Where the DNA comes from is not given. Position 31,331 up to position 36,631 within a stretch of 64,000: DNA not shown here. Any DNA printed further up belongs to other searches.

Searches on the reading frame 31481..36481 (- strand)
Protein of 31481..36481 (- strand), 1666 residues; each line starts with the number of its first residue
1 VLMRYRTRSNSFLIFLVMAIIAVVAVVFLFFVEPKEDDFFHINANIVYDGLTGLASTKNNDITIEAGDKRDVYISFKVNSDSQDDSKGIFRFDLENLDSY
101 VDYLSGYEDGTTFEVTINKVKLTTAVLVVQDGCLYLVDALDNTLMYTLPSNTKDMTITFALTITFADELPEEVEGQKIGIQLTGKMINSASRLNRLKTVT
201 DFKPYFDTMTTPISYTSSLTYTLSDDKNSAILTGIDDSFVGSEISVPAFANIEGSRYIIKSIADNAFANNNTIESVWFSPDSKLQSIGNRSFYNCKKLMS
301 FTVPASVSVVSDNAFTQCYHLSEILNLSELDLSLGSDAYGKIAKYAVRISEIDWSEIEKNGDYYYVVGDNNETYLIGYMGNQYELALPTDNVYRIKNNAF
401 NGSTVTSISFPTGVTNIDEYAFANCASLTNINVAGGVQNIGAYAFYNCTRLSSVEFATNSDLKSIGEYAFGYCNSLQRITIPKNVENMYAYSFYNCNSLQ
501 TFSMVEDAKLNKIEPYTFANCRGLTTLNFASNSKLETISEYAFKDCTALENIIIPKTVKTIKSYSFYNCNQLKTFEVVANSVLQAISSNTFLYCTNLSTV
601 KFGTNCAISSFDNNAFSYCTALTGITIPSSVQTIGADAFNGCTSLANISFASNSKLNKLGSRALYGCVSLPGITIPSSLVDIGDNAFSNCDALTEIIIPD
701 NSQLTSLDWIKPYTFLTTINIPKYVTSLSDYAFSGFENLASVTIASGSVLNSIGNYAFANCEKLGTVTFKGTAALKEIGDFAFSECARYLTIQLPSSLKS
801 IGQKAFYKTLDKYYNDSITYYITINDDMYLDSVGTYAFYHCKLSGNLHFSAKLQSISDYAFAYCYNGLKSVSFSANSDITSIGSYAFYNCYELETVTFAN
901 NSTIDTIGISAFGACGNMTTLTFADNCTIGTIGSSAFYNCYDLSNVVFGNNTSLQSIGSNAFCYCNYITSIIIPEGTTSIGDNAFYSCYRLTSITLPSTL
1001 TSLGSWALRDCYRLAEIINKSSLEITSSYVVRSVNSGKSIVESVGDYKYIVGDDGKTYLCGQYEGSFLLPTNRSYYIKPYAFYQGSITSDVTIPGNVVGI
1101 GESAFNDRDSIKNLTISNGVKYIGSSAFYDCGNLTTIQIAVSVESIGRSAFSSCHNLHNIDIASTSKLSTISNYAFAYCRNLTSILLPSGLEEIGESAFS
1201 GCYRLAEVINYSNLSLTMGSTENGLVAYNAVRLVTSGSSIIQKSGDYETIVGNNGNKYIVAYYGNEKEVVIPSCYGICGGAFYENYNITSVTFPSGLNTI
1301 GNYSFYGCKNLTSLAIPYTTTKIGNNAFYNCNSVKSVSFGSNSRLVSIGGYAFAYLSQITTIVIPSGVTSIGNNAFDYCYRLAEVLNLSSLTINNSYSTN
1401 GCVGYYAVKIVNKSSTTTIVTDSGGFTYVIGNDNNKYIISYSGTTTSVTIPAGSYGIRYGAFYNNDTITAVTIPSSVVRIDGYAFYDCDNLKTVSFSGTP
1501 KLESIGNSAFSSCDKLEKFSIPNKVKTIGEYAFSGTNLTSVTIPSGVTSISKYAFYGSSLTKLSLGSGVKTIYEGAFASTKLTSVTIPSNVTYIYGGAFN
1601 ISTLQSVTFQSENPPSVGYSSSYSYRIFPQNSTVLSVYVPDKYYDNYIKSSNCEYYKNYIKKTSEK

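Call 67: search_protein_families(library=ncbifam, proteins=[window:31481-36481:-], max_evalue=0.00001)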
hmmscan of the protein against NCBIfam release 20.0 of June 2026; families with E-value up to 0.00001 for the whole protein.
window:31481-36481:- (1666 aa): 2 families
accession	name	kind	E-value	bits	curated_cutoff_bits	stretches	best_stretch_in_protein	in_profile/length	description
NF047961.1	adhesin_HupY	equivalog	6.7e-81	272.7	1250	6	403-591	430-606/978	leucine-rich repeat adhesin HupY/LrrG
NF045861.1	glide_Gli349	exception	7.1e-39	132.4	1750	2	1547-1608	2688-2750/3169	gliding machinery surface structure protein Gli349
